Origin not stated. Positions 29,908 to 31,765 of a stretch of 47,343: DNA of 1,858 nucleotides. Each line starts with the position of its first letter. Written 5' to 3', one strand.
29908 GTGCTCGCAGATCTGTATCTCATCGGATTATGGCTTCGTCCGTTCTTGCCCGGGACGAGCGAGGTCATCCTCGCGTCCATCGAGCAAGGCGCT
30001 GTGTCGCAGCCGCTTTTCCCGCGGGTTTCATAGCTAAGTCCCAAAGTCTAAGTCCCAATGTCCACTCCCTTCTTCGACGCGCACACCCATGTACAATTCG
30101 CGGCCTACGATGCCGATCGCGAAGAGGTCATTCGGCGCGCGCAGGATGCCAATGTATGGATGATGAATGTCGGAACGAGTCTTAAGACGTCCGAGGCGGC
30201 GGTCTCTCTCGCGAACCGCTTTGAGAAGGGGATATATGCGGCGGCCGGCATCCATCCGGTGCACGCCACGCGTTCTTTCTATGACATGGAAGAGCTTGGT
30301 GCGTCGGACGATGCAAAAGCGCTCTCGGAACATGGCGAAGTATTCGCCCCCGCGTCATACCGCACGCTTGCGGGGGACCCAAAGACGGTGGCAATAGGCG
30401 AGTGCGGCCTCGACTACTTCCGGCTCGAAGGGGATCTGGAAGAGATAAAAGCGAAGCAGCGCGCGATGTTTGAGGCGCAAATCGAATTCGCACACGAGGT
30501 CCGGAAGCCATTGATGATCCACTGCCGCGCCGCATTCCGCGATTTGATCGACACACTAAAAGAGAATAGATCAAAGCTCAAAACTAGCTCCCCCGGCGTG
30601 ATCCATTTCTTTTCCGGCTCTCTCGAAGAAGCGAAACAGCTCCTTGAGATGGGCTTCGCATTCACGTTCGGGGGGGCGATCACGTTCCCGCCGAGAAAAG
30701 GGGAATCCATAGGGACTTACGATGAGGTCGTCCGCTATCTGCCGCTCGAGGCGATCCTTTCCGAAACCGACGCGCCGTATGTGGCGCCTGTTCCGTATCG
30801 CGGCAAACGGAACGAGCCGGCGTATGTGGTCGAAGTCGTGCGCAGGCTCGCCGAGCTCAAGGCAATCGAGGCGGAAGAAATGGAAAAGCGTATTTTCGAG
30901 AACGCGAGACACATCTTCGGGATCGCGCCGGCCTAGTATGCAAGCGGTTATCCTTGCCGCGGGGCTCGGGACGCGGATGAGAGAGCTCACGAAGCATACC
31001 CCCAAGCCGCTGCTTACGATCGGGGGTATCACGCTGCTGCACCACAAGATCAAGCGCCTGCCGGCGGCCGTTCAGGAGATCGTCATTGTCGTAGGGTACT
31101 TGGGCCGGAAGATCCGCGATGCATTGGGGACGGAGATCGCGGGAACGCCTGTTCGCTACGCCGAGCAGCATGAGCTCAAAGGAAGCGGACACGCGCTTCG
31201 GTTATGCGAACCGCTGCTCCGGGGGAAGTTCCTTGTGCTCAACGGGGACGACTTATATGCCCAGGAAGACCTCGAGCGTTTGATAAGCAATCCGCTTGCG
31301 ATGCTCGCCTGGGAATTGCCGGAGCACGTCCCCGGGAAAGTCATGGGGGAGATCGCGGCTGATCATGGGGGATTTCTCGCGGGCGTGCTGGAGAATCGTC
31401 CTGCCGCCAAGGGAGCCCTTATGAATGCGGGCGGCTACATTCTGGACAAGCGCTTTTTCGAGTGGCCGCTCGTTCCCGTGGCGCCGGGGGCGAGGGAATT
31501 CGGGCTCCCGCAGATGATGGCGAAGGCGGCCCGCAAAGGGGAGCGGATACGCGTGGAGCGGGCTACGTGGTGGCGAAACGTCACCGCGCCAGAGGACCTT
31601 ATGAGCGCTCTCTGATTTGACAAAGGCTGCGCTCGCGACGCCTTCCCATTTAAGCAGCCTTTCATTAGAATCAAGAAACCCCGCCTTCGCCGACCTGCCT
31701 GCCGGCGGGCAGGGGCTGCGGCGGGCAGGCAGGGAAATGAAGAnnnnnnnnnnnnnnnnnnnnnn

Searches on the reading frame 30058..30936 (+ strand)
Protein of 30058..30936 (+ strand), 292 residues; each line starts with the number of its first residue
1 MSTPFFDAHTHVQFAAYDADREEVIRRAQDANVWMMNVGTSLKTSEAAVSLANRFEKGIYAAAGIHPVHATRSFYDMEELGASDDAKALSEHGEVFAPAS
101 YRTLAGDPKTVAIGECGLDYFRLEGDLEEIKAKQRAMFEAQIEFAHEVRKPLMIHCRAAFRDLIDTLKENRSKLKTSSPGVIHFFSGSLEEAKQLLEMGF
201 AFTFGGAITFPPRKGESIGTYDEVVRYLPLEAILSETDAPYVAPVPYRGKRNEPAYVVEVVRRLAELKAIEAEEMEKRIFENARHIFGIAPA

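Call 46: search_protein_families(library=pfam, proteins=[window:30058-30936:+], max_evalue=0.00001)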
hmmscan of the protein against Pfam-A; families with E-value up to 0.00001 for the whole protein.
window:30058-30936:+ (292 aa): 1 family
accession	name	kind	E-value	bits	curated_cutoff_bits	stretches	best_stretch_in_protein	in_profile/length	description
PF01026.27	TatD_DNase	-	1.5e-73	247.8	27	1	6-288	1-253/253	TatD related DNase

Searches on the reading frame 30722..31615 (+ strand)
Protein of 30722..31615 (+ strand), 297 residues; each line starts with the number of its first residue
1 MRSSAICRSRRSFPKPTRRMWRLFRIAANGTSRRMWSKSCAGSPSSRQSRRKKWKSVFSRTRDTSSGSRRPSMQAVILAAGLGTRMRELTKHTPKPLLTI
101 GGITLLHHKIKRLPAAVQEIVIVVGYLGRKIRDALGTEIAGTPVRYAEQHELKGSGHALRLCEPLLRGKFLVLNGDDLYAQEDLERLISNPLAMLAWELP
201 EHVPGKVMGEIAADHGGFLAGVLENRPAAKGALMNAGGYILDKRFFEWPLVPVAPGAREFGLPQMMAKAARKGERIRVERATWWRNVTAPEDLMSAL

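Call 46: search_protein_families(library=pfam, proteins=[window:30722-31615:+], max_evalue=0.00001)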
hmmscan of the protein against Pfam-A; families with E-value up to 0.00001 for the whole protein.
window:30722-31615:+ (297 aa): 2 families
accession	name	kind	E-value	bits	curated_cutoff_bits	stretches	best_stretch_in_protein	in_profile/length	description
PF00483.29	NTP_transferase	-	9.9e-15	55.2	21.2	1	75-247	2-186/245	Nucleotidyl transferase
PF12804.13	NTP_transf_3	-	8.3e-12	46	27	1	75-187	1-107/160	MobA-like NTP transferase domain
